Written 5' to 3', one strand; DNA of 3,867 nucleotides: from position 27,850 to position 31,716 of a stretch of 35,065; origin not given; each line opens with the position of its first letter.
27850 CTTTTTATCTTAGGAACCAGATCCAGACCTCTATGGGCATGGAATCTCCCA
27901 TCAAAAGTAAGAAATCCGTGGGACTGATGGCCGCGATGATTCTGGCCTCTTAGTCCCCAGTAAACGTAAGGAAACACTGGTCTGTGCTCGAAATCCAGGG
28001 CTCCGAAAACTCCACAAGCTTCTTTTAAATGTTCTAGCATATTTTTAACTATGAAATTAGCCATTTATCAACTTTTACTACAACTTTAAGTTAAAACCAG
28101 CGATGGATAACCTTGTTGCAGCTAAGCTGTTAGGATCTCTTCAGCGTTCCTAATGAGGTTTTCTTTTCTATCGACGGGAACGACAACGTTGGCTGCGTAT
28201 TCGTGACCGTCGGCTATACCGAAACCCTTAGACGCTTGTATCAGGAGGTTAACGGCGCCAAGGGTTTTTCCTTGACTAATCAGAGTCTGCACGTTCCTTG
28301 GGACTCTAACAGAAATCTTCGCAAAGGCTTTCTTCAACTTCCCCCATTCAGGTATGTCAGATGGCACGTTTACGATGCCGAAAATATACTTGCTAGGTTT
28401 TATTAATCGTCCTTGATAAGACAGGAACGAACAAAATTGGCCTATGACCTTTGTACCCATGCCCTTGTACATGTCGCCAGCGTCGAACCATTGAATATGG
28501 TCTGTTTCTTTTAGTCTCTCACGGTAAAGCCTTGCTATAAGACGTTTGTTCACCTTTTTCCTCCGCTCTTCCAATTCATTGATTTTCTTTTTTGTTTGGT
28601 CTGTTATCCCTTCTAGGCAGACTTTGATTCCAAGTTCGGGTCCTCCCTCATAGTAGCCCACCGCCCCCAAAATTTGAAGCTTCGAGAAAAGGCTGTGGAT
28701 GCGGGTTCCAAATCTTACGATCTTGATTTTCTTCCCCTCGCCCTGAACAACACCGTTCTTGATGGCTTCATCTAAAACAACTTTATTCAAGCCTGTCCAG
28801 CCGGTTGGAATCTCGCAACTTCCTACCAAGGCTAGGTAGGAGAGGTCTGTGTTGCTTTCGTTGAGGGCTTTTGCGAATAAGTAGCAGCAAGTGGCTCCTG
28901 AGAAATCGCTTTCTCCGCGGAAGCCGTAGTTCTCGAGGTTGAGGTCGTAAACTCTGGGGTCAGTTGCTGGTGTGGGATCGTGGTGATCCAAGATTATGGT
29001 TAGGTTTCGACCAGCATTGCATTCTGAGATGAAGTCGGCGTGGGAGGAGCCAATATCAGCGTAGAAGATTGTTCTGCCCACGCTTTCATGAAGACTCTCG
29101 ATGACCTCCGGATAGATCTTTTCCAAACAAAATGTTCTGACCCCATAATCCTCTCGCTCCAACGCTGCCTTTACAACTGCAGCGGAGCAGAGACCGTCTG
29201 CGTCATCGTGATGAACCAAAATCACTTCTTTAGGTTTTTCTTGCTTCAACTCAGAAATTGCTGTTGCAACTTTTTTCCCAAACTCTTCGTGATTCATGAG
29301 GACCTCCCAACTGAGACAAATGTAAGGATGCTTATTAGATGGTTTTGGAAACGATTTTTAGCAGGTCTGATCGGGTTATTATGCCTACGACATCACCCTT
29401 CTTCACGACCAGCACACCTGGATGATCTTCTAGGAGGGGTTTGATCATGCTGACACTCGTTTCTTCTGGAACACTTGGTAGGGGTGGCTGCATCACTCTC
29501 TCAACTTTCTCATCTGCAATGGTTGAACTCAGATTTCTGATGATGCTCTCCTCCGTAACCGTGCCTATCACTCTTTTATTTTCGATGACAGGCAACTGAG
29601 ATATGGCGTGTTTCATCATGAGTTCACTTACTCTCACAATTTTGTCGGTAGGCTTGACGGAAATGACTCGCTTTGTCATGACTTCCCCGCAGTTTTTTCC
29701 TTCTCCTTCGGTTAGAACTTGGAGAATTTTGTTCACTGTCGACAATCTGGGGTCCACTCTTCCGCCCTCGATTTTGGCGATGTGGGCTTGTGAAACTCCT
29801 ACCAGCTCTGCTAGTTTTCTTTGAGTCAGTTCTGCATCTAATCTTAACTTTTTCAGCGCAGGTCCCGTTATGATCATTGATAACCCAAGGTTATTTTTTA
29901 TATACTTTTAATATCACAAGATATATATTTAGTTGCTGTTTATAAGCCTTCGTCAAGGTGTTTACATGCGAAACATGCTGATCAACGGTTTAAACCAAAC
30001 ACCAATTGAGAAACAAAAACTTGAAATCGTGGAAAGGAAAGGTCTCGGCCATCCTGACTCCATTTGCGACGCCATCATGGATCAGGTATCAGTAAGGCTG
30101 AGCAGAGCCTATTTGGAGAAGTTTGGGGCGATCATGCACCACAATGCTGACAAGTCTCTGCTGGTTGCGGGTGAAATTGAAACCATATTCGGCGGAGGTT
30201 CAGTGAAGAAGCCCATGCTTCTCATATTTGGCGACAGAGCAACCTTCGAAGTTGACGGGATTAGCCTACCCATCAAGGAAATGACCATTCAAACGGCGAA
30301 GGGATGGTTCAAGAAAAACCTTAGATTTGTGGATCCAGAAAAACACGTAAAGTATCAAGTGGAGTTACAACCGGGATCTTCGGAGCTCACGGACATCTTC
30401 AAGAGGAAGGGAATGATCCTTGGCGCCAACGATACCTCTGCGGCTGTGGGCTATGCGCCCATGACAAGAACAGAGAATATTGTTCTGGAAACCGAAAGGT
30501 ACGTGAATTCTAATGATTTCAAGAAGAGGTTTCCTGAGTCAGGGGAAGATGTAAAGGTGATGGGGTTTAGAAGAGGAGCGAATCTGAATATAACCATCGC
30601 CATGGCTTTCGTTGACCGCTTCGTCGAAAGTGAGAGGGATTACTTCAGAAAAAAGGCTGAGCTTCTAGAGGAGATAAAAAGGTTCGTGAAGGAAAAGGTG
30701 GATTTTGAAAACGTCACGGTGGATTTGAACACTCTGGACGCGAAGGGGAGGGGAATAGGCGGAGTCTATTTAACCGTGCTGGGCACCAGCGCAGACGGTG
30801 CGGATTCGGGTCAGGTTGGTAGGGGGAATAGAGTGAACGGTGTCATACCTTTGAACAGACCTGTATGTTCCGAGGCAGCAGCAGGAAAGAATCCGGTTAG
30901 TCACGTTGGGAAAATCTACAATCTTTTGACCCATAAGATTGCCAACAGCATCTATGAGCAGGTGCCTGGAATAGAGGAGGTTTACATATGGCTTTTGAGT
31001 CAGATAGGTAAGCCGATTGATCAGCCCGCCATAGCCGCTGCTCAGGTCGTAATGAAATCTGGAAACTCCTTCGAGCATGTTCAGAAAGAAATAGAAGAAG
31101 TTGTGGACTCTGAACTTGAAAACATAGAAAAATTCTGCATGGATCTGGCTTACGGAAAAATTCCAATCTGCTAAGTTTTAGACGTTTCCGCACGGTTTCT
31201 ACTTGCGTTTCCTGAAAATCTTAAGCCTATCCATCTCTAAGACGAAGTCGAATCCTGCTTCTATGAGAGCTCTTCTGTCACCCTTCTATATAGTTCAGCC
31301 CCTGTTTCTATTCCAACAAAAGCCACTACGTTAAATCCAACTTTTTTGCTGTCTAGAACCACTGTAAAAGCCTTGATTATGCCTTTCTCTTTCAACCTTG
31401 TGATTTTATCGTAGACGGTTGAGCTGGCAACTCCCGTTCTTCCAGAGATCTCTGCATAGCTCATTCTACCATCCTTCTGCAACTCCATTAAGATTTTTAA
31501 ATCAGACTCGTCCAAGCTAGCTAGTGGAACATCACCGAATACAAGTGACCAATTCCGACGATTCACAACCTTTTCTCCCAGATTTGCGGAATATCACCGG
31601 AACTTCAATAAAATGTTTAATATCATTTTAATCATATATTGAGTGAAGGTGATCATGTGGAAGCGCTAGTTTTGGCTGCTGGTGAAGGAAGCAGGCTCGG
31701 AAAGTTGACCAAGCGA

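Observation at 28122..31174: HTH-CBS regulator divergent from SAM synthetase and upstream of DHH phosphoesterase-purF-purD: a candidate adenosyl-ligand-sensing switch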

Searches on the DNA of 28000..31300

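Call 81: search_rna_families(source=window, start=28000, end=31300, threshold=evalue, max_evalue=1)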
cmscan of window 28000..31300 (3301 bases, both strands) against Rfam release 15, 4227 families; matches with E-value up to 1: 1.
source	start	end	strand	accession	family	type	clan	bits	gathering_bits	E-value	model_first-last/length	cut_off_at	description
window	30198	30240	+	RF01290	SNORD10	Gene; snRNA; snoRNA; CD-box;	-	18.6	37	0.57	1-139/139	no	Small nucleolar RNA SNORD10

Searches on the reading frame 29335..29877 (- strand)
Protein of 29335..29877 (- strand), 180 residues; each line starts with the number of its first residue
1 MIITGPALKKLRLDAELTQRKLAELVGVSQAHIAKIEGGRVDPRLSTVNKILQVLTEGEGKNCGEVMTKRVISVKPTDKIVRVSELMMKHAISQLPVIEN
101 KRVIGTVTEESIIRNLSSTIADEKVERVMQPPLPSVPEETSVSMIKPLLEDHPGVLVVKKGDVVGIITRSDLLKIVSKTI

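Call 3: search_protein_families(library=pfam, proteins=[window:29335-29877:-])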
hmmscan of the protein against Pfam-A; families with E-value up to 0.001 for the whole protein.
window:29335-29877:- (180 aa): 5 families
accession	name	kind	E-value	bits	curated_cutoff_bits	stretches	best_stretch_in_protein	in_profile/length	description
PF00571.33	CBS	-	7.1e-25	87.5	24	2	64-117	2-56/57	CBS domain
PF01381.28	HTH_3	-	1.1e-10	41.8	23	1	8-55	1-48/55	Helix-turn-helix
PF13560.12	HTH_31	-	1.9e-10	41.3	27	1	6-55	4-54/64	Helix-turn-helix domain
PF12844.13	HTH_19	-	4e-08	33.5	30.2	1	7-53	3-49/64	Helix-turn-helix domain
PF13443.12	HTH_26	-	4.8e-05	24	22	1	8-55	2-50/63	Cro/C1-type HTH DNA-binding domain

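Call 4: search_protein_families(library=ncbifam, proteins=[window:29335-29877:-])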
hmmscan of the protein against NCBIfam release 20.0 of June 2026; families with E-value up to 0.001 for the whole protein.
window:29335-29877:- (180 aa): 26 families (the best 25 are shown)
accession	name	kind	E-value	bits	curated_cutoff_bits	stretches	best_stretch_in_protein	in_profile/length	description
NF053863.1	DS11_antiphage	equivalog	4.8e-15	55.4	260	1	68-173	82-189/305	CBS domain-containing anti-phage protein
TIGR01137.1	cysta_beta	equivalog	1.1e-14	53.9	510.25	1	65-176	342-456/457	cystathionine beta-synthase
TIGR03070.1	couple_hipB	subfamily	5.7e-12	45.4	71.65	1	5-55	4-54/58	type II toxin-antitoxin system Y4mF family antitoxin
NF041552.1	TF_PrdR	equivalog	1.4e-11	43.5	795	1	49-123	59-132/577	sigma-54 dependent transcriptional regulator PrdR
NF041951.1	phage_RstR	subfamily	2.6e-08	34.1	80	1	7-56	6-55/108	RstR family transcriptional repressor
NF041630.1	CBS_CbpB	equivalog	6.9e-08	32.5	125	1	69-179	19-138/143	cyclic-di-AMP-binding protein CbpB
NF007408.0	PRK09943.1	equivalog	1.1e-07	31.6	211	1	4-55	8-59/185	HTH-type transcriptional regulator PuuR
TIGR01302.1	IMP_dehydrog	equivalog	1.6e-07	30.6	481.5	1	61-174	80-198/450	IMP dehydrogenase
NF053704.1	TransRegCcpNBacil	equivalog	4e-07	29.6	260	0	67-115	145-201/208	transcriptional regulator CcpN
NF011442.0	PRK14869.1-4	equivalog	7.1e-07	28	400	0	65-117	74-127/543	putative manganese-dependent inorganic diphosphatase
NF011447.0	PRK14869.2-3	equivalog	7.7e-07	28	522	1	65-129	72-137/540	putative manganese-dependent inorganic diphosphatase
NF038279.1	TF_CBS_SpxR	exception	5.3e-06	25.4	600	1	62-120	250-309/427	CBS-HotDog domain-containing transcription factor SpxR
TIGR03830.1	CxxCG_CxxCG_HTH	subfamily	6.8e-06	25.9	61.8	1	3-55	65-116/127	type II TA system antitoxin MqsA family protein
NF041569.1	A-tRNAntase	equivalog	7.5e-06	24.5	1440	1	49-175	298-425/880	A-adding tRNA nucleotidyltransferase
NF005869.0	PRK07807.1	equivalog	1e-05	24.8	549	1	66-174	94-202/479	GuaB1 family IMP dehydrogenase-related protein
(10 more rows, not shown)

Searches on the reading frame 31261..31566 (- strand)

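Call 3: search_protein_families(library=pfam, proteins=[window:31261-31566:-])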
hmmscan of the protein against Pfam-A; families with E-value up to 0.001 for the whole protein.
window:31261-31566:- (101 aa): 6 families
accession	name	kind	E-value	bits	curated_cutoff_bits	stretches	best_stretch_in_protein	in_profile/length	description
PF13412.12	HTH_24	-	1.8e-14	53.4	21.9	1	18-65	1-48/48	Winged helix-turn-helix DNA-binding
PF13404.12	HTH_AsnC-type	-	1.5e-12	47.5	27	1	18-59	1-42/42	AsnC-type helix-turn-helix domain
PF01978.25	TrmB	-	1.2e-05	25.6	25.6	1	18-66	6-54/68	Sugar-specific transcriptional regulator TrmB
PF08279.18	HTH_11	-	4e-05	23.8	25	1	23-67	3-44/55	HTH domain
PF01047.28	MarR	-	0.00014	22.1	24.6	1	20-65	3-48/59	MarR family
PF08281.18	Sigma70_r4_2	-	0.00068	19.7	25.7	1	33-61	25-53/54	Sigma-70, region 4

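Call 4: search_protein_families(library=ncbifam, proteins=[window:31261-31566:-])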
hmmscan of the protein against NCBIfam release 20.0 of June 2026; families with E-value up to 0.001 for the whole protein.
window:31261-31566:- (101 aa): 14 families
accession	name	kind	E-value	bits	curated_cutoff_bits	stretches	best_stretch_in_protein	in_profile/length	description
NF053758.1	ChrTpTrnRegChrS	equivalog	2.1e-16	60.1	250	1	12-100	6-94/158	chromate efflux transcriptional regulator ChrS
NF040820.1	trans_reg_LrpA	equivalog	1.5e-14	54.1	250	1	18-99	2-83/141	HTH-type transcriptional regulator LrpA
NF008384.0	PRK11179.1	equivalog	2.2e-14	53.6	227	1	17-97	6-87/153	transcriptional regulator AsnC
NF041395.1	TranRegLrpA1_Halo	equivalog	5.7e-13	49.1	250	1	21-100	6-85/142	HTH-type transcriptional regulator LrpA1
NF008370.0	PRK11169.1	equivalog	1.2e-12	47.8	233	1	16-87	10-81/164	leucine-responsive transcriptional regulator Lrp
NF040947.1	trans_reg_LysM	equivalog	3.4e-12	46.3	180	1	18-84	1-64/136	HTH-type transcriptional regulator LysM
NF041396.1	TranRegLrp_Halo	equivalog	3.3e-10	40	190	1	19-100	4-85/149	HTH-type transcriptional regulator Lrp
TIGR01884.1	cas_HTH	subfamily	5.1e-08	32.5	60.2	1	14-66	136-188/202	CRISPR-associated CARF protein Csa3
NF040707.3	Siroheme_Dcarb_AhbB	equivalog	1.3e-06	28.2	125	1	35-98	14-77/146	siroheme decarboxylase subunit beta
NF040708.3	Siroheme_Dcarb_AhbA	equivalog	2e-05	24.4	140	1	25-80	4-62/144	siroheme decarboxylase subunit alpha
NF053606.1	Sta1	subfamily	2.3e-05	24.4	80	1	18-77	18-75/100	Sta1 family transcriptional regulator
NF053755.1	MsvR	equivalog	0.00013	21.7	220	1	23-80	16-72/236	transcriptional factor MsvR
NF040939.2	trans_reg_lrs14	equivalog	0.00038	20.5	90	1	18-66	19-68/103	Lrs14 family HTH-type transcriptional regulator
NF053660.1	ORF80_fam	equivalog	0.00096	19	95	0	24-65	6-47/70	ORF80 family leucine zipper DNA-binding protein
